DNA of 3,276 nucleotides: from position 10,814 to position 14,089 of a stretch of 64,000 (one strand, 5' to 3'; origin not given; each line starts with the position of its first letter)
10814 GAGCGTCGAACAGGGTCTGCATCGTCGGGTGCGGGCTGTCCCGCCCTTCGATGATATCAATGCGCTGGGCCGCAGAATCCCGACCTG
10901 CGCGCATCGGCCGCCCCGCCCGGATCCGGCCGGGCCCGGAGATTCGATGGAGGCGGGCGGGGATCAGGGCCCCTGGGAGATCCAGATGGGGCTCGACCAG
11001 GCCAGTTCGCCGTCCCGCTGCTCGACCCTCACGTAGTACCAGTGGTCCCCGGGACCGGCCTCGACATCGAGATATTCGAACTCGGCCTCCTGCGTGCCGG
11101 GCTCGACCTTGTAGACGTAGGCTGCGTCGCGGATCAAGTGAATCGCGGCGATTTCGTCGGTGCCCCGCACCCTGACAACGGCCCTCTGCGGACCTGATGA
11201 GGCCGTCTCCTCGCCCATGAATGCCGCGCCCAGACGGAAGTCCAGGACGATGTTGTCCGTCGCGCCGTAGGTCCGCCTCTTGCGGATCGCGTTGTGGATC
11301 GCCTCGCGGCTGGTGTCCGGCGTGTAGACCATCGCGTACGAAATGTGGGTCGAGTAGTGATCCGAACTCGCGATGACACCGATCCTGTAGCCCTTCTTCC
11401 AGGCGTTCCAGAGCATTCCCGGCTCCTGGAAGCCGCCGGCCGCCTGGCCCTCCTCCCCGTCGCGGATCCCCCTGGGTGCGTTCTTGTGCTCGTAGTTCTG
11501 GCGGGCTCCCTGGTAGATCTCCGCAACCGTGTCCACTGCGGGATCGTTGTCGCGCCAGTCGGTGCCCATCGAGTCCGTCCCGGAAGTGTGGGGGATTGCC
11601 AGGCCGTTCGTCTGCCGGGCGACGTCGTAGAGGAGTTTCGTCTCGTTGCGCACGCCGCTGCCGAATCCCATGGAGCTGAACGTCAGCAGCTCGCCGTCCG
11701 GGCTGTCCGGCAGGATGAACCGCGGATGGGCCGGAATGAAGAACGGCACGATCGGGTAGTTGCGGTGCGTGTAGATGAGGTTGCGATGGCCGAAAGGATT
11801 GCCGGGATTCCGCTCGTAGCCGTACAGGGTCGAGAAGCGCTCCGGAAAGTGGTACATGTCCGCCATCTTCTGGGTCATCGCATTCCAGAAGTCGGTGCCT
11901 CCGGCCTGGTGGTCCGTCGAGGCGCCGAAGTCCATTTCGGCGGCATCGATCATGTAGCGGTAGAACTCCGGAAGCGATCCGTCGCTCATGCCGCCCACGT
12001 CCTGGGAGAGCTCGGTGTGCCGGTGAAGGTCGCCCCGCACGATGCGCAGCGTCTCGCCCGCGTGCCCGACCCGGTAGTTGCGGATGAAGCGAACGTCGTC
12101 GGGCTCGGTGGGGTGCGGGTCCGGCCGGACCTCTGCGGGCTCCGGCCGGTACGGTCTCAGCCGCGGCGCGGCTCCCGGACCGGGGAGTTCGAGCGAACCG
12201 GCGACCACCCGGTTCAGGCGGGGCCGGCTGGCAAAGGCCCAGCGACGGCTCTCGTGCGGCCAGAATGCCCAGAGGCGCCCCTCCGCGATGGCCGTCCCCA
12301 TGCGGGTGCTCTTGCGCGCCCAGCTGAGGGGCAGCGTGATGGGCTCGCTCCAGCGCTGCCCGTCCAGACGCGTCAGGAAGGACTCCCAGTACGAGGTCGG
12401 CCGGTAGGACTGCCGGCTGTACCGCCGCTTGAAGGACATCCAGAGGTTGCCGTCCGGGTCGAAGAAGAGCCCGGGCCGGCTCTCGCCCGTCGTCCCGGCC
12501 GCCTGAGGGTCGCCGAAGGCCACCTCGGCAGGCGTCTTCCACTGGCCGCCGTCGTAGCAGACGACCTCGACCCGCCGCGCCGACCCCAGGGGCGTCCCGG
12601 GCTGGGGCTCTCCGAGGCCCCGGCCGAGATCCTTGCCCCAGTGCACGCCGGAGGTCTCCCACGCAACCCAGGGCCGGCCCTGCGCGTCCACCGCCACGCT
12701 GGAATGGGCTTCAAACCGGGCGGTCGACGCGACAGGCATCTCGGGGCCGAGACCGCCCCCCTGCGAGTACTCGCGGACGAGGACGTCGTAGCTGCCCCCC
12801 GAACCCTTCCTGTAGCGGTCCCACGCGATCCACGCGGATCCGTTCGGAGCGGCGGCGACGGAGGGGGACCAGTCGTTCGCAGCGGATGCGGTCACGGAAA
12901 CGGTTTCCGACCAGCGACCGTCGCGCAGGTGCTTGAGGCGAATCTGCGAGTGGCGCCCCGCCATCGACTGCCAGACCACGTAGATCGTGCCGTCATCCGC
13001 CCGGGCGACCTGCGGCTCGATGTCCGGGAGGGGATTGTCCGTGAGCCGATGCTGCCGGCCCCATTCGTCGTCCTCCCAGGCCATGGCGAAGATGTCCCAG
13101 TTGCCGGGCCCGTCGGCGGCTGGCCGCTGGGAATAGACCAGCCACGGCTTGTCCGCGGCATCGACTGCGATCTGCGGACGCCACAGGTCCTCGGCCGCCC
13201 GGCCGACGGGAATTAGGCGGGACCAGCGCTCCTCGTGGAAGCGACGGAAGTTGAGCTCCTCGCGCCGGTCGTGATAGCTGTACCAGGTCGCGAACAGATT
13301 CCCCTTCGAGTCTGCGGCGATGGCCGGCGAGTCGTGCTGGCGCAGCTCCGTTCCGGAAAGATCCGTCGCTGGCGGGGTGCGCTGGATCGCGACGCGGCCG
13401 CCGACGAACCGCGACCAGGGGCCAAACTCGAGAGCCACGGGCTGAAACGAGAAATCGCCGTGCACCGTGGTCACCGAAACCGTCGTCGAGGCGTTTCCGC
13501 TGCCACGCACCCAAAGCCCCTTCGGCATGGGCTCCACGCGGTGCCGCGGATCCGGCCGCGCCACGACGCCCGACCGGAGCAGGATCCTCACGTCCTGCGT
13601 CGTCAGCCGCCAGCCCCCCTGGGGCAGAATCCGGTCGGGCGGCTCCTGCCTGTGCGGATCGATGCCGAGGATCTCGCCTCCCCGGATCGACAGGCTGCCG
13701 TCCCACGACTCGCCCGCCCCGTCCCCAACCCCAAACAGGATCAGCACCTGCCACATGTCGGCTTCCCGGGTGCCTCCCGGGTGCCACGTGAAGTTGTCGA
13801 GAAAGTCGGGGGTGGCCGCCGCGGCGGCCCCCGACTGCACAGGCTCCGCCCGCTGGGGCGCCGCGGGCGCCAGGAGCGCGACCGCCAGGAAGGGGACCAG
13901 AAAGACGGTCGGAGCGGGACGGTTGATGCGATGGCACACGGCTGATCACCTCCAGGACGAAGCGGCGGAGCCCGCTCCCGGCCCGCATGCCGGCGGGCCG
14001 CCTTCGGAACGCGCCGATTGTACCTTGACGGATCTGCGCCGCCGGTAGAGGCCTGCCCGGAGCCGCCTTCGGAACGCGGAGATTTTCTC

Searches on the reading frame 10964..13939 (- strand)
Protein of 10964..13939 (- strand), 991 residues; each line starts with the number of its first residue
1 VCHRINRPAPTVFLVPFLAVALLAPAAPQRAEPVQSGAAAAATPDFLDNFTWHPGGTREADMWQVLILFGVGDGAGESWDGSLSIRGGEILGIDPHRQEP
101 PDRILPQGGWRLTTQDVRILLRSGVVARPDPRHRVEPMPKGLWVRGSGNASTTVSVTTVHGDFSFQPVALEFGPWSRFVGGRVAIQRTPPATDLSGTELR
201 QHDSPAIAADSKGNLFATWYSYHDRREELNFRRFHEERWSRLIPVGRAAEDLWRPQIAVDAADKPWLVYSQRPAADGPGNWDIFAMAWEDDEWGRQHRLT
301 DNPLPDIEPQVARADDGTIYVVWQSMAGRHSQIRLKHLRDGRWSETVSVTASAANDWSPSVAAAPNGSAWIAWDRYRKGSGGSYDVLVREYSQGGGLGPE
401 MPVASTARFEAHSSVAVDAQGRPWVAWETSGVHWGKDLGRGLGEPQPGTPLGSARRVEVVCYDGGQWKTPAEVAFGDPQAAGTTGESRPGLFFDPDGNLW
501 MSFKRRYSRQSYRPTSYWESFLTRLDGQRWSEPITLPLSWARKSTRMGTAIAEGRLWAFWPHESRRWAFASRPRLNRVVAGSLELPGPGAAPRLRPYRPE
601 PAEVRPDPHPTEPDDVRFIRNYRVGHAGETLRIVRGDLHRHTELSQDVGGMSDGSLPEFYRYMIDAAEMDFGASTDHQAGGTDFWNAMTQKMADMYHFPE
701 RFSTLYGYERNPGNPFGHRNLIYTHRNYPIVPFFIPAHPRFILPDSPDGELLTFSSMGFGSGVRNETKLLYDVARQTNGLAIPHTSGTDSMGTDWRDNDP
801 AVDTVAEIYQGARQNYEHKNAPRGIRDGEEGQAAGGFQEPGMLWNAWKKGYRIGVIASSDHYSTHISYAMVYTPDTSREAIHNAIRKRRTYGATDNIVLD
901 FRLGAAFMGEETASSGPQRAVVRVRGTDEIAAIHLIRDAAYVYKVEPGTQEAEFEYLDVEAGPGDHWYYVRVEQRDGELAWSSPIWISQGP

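Call 13: search_protein_families(library=pfam, proteins=[window:10964-13939:-], max_evalue=0.001)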
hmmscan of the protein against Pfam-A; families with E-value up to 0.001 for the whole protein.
window:10964-13939:- (991 aa): 2 families
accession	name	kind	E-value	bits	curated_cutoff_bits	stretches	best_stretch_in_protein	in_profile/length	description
PF04616.20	Glyco_hydro_43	-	0.00015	21.7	32.2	0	250-338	65-155/288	Glycosyl hydrolases family 43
PF12228.14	DUF3604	-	0.00072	18.6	20.4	0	677-729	129-182/591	Protein of unknown function (DUF3604)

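Call 14: search_protein_families(library=ncbifam, proteins=[window:10964-13939:-], max_evalue=0.001)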
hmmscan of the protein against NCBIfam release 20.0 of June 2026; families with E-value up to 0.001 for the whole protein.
window:10964-13939:- (991 aa): 2 families
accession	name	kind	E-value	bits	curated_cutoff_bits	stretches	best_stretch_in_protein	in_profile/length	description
NF038032.1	CehA_McbA_metalo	domain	2.3e-17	63.4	80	1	843-987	159-314/315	CehA/McbA family metallohydrolase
NF053835.1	PDIAV_lipo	equivalog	1.2e-05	24.9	90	1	189-358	27-198/458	PDIAV motif-containing lipoprotein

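Call 17: find_related_loci(query=window:10964-13939:-, collection=genome_contigs, flank=10000)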
Query window:10964-13939:- (991 aa) in genome_contigs; peptide patterns used: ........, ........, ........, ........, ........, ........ (x = any residue, [..] = any of these).
46 stretches matched a pattern; 33 encode a relative of the query (tblastn E <= 1e-3); 32 distinct loci.
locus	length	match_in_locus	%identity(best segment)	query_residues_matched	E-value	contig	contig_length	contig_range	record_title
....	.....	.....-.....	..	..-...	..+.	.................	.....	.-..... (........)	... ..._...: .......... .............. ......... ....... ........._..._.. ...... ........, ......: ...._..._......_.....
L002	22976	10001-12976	81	1-990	0e+0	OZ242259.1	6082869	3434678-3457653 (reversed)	MAG: Bryobacterales bacterium isolate 0950f91b-628e-4ed9-b989-43c9b73d7c92 genome assembly, chromosome: 1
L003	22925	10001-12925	83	17-990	0e+0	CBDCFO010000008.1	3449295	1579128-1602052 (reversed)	MAG: Bryobacterales bacterium isolate 36edf40f-bfcd-40a8-9d79-f36e49b9d440 genome assembly, contig: contig_8, whole geno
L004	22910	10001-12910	82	22-991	0e+0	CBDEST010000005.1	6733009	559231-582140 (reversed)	MAG: Bryobacterales bacterium isolate 43e8cf1b-7c08-4a57-bc5e-d388cc7a59f2 genome assembly, contig: contig_5, whole geno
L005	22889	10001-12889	83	29-991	0e+0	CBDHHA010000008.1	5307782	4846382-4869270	MAG: Bryobacterales bacterium isolate 2d5554e7-8e83-4990-916f-a624400d9ca1 genome assembly, contig: contig_8, whole geno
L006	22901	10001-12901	82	25-991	0e+0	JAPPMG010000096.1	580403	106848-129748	MAG: Bryobacterales bacterium isolate RHO3_bin_40 NODE_6_length_580403_cov_45.624844, whole genome shotgun sequence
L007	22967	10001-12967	81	1-987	0e+0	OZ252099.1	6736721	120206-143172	MAG: Bryobacterales bacterium isolate dc448f75-7b3f-414d-b321-0b274a23c026 genome assembly, chromosome: 1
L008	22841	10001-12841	84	45-991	0e+0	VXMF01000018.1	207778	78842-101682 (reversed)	MAG: Terriglobia bacterium isolate SB0661_bin_30 NODE_65_length_207778_cov_77.787891, whole genome shotgun sequence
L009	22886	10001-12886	81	27-989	0e+0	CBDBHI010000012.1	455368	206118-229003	MAG: Bryobacterales bacterium isolate 034d239b-e814-4522-8901-ee375e2ad25b genome assembly, contig: contig_12, whole gen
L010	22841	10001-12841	83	45-991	0e+0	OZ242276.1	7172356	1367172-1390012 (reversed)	MAG: Bryobacterales bacterium isolate 6a17fdd1-799e-4b89-b3db-5c5ff6fa14e9 genome assembly, chromosome: 1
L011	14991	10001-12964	82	10-991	0e+0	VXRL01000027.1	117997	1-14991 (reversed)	MAG: Terriglobia bacterium isolate SB0664_bin_31 NODE_154_length_117997_cov_18.896508, whole genome shotgun sequence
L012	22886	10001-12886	81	27-989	0e+0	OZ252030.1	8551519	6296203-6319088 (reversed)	MAG: Bryobacterales bacterium isolate 59e43249-5fc4-4363-b2bc-67a86b10f1a4 genome assembly, chromosome: 1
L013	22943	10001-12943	82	16-991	0e+0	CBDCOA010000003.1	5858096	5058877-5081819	MAG: Bryobacterales bacterium isolate e87d622e-8fc3-4eb5-b2ff-02838af88e55 genome assembly, contig: contig_3, whole geno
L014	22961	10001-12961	80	2-990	0e+0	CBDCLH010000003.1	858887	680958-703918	MAG: Bryobacterales bacterium isolate e5bdc283-2042-4f5e-8736-16045c4cf6f5 genome assembly, contig: contig_3, whole geno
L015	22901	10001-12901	83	20-990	0e+0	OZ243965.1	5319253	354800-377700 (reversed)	MAG: Bryobacterales bacterium isolate d9fe4927-0271-4d34-8a35-7101854e6c69 genome assembly, chromosome: 1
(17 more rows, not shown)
